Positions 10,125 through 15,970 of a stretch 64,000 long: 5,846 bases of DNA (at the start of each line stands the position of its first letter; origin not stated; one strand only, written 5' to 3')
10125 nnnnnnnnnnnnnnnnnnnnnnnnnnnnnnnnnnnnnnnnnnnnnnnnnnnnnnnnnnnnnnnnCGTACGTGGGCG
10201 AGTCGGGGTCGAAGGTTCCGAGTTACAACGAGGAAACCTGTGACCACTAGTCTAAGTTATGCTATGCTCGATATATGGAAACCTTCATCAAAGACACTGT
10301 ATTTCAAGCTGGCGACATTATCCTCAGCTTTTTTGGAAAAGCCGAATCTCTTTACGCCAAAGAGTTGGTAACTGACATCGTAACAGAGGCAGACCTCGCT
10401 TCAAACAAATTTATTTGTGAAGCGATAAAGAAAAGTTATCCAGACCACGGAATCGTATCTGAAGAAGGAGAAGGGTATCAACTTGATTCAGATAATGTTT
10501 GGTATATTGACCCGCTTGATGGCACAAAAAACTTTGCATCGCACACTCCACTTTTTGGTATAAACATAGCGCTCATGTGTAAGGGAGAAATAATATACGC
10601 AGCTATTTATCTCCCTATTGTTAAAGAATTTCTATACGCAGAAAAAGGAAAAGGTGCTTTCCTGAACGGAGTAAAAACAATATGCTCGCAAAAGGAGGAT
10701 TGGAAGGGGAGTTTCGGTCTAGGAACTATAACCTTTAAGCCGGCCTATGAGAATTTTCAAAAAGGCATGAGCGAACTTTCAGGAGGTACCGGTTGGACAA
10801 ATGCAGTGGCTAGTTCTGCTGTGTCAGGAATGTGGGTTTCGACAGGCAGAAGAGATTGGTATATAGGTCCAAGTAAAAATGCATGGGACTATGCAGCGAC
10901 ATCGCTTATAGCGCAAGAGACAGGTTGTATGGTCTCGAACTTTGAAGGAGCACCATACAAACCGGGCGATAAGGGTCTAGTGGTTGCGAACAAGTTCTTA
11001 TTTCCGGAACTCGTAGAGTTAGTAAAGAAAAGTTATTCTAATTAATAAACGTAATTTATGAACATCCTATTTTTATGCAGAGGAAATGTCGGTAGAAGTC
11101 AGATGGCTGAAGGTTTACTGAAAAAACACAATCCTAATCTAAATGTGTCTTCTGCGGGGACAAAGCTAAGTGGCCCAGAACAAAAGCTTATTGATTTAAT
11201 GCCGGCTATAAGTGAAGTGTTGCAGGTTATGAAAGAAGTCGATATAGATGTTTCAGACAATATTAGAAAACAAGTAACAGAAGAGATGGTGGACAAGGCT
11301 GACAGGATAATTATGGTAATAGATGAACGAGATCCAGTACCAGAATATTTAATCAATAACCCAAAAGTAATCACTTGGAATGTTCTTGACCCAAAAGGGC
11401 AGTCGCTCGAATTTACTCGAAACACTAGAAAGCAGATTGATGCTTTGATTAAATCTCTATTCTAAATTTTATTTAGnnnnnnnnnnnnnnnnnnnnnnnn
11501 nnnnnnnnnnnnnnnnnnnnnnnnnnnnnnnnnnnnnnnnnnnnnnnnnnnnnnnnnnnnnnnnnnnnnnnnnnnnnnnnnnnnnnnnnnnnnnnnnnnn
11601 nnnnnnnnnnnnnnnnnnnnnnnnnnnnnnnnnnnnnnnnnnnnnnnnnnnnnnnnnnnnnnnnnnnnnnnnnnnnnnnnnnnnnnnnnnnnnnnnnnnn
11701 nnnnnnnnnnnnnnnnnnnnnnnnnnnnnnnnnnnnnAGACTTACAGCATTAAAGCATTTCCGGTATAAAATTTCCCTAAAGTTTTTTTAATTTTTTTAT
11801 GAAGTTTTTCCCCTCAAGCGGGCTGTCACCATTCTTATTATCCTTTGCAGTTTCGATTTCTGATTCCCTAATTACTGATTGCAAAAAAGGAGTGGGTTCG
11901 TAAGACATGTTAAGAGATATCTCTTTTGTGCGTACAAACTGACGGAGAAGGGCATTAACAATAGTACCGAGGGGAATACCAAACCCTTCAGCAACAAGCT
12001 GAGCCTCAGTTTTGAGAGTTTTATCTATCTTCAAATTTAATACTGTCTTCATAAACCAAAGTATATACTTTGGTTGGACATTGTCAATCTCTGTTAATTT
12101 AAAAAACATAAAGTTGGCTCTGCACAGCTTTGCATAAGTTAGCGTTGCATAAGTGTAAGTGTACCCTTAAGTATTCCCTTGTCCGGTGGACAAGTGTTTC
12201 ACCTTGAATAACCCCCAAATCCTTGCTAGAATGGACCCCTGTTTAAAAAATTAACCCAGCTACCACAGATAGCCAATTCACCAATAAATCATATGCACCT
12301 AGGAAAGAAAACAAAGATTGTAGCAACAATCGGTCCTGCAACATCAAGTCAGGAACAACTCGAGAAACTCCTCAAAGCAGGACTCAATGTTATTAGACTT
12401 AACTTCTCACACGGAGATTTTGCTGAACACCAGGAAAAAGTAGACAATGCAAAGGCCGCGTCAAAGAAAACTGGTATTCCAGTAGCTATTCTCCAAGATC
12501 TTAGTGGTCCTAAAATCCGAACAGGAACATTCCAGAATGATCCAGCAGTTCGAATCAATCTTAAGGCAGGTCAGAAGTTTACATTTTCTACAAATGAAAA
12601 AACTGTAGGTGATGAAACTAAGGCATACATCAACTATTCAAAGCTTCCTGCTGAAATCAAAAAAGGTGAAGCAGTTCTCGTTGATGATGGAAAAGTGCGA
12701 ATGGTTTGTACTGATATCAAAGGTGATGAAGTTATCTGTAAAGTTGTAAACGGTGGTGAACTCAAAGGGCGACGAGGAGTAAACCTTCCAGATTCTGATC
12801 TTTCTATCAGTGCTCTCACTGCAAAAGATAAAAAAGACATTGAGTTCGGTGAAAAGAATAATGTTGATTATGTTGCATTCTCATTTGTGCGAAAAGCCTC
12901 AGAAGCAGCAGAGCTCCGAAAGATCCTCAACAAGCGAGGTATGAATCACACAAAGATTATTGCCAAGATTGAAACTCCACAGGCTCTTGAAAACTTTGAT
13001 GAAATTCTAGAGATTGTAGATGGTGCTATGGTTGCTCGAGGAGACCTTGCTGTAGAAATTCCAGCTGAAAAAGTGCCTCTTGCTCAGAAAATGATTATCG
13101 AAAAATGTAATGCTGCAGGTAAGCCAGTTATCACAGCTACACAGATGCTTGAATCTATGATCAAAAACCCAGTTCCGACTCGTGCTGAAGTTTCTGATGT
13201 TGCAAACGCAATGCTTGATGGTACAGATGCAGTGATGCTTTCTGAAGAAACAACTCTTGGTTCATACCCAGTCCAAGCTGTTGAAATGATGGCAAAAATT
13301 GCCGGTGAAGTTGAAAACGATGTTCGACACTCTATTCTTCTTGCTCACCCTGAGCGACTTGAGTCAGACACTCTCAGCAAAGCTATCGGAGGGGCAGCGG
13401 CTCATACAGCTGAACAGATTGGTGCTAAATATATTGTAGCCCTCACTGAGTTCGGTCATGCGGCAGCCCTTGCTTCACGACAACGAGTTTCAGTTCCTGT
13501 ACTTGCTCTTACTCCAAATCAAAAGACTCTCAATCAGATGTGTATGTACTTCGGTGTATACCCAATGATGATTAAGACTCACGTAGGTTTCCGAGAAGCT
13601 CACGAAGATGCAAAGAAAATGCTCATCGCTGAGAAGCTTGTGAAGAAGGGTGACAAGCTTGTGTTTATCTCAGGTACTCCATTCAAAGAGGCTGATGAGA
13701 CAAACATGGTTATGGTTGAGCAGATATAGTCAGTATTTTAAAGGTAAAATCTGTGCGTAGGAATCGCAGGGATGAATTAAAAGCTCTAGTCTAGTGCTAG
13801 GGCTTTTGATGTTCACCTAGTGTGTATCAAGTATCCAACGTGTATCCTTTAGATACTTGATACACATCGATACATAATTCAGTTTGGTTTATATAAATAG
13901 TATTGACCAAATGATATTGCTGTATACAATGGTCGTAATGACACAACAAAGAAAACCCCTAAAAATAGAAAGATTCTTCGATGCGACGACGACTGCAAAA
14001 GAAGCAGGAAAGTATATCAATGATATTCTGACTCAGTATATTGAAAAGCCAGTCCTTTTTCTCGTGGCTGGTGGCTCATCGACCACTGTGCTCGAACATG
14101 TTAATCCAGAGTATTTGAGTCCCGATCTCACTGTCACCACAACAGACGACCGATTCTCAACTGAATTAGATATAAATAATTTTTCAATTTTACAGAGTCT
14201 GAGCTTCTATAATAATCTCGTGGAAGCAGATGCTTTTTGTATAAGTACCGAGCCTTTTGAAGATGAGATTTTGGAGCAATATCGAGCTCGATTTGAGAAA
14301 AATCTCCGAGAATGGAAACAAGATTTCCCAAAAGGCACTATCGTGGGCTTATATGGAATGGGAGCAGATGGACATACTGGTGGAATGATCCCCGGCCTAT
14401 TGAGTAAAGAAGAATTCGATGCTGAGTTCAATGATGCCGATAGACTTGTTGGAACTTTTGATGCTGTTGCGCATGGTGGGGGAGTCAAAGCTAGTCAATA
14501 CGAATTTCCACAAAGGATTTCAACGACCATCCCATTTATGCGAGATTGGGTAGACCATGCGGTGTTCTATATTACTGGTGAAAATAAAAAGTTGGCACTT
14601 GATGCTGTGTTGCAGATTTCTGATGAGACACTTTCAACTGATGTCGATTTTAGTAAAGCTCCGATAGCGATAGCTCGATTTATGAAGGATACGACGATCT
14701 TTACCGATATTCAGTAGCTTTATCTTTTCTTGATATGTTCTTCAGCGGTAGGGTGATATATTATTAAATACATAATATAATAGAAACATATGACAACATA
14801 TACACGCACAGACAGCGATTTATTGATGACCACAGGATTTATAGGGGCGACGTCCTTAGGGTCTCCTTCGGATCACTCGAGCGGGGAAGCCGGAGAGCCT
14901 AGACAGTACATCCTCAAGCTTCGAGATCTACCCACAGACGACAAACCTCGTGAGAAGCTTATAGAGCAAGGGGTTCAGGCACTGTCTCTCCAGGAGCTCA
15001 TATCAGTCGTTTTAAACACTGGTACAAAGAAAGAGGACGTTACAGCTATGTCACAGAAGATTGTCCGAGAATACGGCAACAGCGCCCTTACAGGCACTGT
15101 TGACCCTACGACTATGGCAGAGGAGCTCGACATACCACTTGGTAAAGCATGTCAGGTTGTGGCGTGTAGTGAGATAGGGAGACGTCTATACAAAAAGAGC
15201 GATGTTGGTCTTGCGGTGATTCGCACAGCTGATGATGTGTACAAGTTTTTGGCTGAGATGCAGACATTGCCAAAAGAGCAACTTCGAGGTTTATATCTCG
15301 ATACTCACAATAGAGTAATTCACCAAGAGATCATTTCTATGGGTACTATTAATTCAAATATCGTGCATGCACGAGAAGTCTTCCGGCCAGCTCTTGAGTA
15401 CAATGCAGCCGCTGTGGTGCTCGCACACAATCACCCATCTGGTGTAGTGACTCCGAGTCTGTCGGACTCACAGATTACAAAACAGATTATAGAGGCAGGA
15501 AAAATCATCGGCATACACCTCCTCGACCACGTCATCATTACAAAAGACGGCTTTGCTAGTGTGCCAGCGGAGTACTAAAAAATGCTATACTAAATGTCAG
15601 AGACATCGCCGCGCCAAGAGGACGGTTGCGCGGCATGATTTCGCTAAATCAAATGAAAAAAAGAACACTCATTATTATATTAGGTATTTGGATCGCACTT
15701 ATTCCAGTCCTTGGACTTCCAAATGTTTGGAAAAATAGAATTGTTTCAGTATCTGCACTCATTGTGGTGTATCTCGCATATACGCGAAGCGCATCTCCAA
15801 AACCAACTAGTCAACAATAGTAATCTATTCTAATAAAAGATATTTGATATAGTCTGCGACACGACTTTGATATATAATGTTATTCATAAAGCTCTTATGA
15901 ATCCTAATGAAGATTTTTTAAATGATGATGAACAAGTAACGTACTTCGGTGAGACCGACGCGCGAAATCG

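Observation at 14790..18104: RadC, a small membrane protein and a soluble TraD/VirD4-like ATPase with a 330-aa disordered tail: a possible DNA-handling module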

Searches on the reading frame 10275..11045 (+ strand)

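Call 24: search_protein_families(library=pfam, proteins=[window:10275-11045:+], max_evalue=0.001)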
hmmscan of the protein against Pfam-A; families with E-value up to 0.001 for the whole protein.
window:10275-11045:+ (256 aa): 1 family
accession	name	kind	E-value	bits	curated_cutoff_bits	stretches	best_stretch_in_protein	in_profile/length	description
PF00459.30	Inositol_P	-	2.6e-45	155.4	27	1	5-252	9-268/271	Inositol monophosphatase family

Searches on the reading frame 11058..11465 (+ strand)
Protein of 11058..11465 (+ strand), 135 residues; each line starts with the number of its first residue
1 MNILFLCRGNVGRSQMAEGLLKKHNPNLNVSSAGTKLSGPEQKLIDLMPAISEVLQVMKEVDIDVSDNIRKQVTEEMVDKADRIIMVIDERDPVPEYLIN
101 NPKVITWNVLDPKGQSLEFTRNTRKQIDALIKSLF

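Call 24: search_protein_families(library=pfam, proteins=[window:11058-11465:+], max_evalue=0.001)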
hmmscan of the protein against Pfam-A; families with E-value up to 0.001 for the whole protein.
window:11058-11465:+ (135 aa): 1 family
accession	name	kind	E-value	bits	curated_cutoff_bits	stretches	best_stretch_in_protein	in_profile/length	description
PF01451.26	LMWPc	-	1.8e-15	57.8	23.2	1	3-135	1-144/144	Low molecular weight phosphotyrosine protein phosphatase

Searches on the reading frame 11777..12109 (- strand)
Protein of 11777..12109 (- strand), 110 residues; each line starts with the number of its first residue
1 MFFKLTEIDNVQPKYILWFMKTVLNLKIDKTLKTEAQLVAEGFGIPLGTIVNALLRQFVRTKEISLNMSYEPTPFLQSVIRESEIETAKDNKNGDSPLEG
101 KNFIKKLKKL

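Call 24: search_protein_families(library=pfam, proteins=[window:11777-12109:-], max_evalue=0.001)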
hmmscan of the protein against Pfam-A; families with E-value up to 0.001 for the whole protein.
window:11777-12109:- (110 aa): 1 family
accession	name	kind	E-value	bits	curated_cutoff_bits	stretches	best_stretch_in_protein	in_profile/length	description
PF04221.18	RelB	-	0.00042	20.6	22.4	1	23-93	3-74/82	RelB antitoxin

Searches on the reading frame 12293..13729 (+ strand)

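Call 24: search_protein_families(library=pfam, proteins=[window:12293-13729:+], max_evalue=0.001)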
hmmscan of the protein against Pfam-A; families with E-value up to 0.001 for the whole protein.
window:12293-13729:+ (478 aa): 3 families
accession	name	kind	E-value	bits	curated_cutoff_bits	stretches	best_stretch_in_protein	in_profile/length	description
PF00224.27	PK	-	1.1e-127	426.2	30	1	5-330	2-328/328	Pyruvate kinase, barrel domain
PF02887.21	PK_C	-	4.1e-28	98.2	28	1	364-475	2-113/114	Pyruvate kinase, alpha/beta domain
PF03328.21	HpcH_HpaI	-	0.00016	21.5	25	1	181-282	76-179/221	HpcH/HpaI aldolase/citrate lyase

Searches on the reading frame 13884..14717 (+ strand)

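Call 24: search_protein_families(library=pfam, proteins=[window:13884-14717:+], max_evalue=0.001)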
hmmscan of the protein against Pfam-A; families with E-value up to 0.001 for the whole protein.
window:13884-14717:+ (277 aa): 1 family
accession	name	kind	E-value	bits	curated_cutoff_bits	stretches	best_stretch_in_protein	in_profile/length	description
PF01182.26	Glucosamine_iso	-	1.3e-10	41.9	27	1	34-248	3-209/225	Glucosamine-6-phosphate isomerases/6-phosphogluconolactonase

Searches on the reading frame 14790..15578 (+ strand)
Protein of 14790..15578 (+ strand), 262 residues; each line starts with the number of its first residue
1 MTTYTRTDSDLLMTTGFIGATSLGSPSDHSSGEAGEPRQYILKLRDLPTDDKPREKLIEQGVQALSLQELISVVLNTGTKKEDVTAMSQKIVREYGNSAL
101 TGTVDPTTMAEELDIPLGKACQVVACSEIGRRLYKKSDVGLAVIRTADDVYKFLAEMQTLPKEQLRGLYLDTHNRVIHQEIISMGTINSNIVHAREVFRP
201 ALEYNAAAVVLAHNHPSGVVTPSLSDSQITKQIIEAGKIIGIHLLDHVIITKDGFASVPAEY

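Call 3: search_protein_families(library=pfam, proteins=[window:14790-15578:+], max_evalue=0.1)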
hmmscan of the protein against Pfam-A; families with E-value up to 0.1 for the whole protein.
window:14790-15578:+ (262 aa): 2 families
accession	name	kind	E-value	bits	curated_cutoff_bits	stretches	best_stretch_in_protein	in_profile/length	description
PF04002.20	RadC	-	6.1e-41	139.6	22.1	1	144-258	1-116/121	RadC-like JAB domain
PF20582.4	UPF0758_N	-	1.6e-15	57.3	27.1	1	45-97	2-53/77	UPF0758 N-terminal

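Call 4: search_protein_families(library=ncbifam, proteins=[window:14790-15578:+], max_evalue=0.1)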
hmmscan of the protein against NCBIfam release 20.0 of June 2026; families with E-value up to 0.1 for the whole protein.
window:14790-15578:+ (262 aa): 2 families
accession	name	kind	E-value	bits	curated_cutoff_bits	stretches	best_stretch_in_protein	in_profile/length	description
NF000642.1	PRK00024.1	equivalog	4.2e-59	199.7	180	1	54-258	1-206/212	RadC family protein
TIGR00608.1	radc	subfamily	3.6e-54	183.8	133.85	1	52-258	1-212/218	RadC family protein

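Call 67: search_protein_families(library=padloc, proteins=[window:14790-15575:+], max_evalue=0.01)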
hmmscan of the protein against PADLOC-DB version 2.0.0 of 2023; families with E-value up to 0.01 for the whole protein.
window:14790-15575:+ (262 aa): 0 families

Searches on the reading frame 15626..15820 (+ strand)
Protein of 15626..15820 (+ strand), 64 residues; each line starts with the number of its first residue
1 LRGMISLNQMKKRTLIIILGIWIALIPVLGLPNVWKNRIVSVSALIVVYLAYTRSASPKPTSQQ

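Call 3: search_protein_families(library=pfam, proteins=[window:15626-15820:+], max_evalue=0.1)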
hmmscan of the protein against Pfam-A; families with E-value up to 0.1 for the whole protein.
window:15626-15820:+ (64 aa): 0 families

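Call 4: search_protein_families(library=ncbifam, proteins=[window:15626-15820:+], max_evalue=0.1)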
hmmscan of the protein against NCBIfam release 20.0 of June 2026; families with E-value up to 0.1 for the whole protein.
window:15626-15820:+ (64 aa): 0 families

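Call 55: search_protein_families(library=pfam, proteins=[window:15653-15817:+], max_evalue=10)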
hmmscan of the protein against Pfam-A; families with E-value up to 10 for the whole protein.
seq(55 aa): 0 families

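Call 67: search_protein_families(library=padloc, proteins=[window:15653-15817:+], max_evalue=0.01)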
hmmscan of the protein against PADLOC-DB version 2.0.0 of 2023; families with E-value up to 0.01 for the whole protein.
window:15653-15817:+ (55 aa): 0 families
